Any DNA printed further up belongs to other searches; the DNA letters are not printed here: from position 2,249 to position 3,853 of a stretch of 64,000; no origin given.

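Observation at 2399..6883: Non-canonical end of the assembly line: C - carrier - A(Ser) - C, no thioesterase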

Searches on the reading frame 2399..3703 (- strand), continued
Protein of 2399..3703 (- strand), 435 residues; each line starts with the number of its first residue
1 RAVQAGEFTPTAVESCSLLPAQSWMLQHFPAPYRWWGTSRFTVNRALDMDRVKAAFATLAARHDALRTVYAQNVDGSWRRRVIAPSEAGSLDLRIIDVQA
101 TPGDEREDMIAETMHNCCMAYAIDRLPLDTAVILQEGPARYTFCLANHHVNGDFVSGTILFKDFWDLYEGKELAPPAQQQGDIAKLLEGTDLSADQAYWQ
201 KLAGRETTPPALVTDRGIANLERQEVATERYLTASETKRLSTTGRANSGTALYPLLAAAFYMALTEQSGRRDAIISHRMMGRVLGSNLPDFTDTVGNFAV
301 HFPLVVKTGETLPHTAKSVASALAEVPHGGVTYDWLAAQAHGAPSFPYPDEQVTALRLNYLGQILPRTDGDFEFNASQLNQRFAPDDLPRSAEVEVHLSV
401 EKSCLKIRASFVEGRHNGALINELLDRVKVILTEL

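Call 74: fold_search(model_id=the predicted structure, library=pdb)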
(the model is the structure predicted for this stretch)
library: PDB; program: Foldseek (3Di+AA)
matches with E <= 10: 696; with E <= 0.001: 325
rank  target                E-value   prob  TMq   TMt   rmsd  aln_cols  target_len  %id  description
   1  9lcq_A                2.7e-20  1.00  0.39  0.14  19.1       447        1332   24  PvdL-E2-C3-A3(R3393A) in complex with MLP (NRPS cross-module) (released 2026-01-07)
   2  6ta8_B                1.6e-19  1.00  0.39  0.37  19.4       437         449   22  Crystal structure of the epimerization domain from the third module of tyrocidine synthetase B, TycB3(E) (released 2020-11-18)
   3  6ta8_A                4.7e-19  1.00  0.40  0.39  19.1       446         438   22  Crystal structure of the epimerization domain from the third module of tyrocidine synthetase B, TycB3(E) (released 2020-11-18)
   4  9lco_A                1.1e-18  1.00  0.41  0.14  18.7       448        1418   23  PvdL-PCP2-E2-C3-A3 in complex with MLP (NRPS cross-module) (released 2026-01-07)
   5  9bfd_A                1.2e-18  1.00  0.39  0.31  19.0       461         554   22  Tyrocidine synthetase modules 1 and 2 crosslinked in the condensation state, complex A (released 2024-10-09)
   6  9lcp_A                1.5e-18  1.00  0.40  0.14  18.9       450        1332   23  PvdL-E2-C3-A3 in complex with MLP (NRPS cross-module) (released 2026-01-07)
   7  2xhg                  2.4e-18  1.00  0.39  0.36  19.0       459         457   20  Crystal Structure of the Epimerization Domain from the Initiation Module of Tyrocidine Biosynthesis (released 2011-07-06)
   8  9up2_A                3.6e-18  1.00  0.38  0.12  19.4       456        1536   24  PvdL-E2-C3-A3-PCP3 in complex with MLP (NRPS cross-module) (released 2026-04-01)
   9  5isw                  6.9e-18  1.00  0.38  0.31  19.1       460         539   20  Structure of the apo PCP-E didomain of the gramicidin S synthetase A (released 2016-06-29)
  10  9bfg_A                2.3e-17  1.00  0.40  0.33  19.2       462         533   21  Structure of the crosslinked PCP-E didomain of tyrocidine synthetase A (released 2024-10-09)
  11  5isx_A                2.4e-17  1.00  0.38  0.31  18.1       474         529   19  Structure of the holo PCP-E didomain of the gramicidin S synthetase A (released 2016-06-29)
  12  8f7f                  3.7e-17  1.00  0.36  0.35  19.2       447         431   16  The condensation domain of surfactin A synthetase C in space group P43212 (released 2023-11-22)
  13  8f7g                  6.3e-17  1.00  0.35  0.35  19.0       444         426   16  The condensation domain of surfactin A synthetase C in space group P212121 (released 2023-11-22)
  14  9rde                  7.0e-17  1.00  0.40  0.22  18.6       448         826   19  Crystal structure of the B. licheniformis bacitacin sythetase 3 cis-E-COM-C domains (released 2025-08-06)
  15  4jn5_A                1.1e-16  1.00  0.36  0.35  20.0       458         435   16  Crystal structures of the first condensation domain of the CDA synthetase (released 2013-06-19)
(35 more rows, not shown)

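Call 76: find_homologous_proteins(query=window:2399-3703:-, max_evalue=1e-15)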
Query window:2399-3703:-: 8000 candidates shared short words with the query, none scored E <= 1e-15.
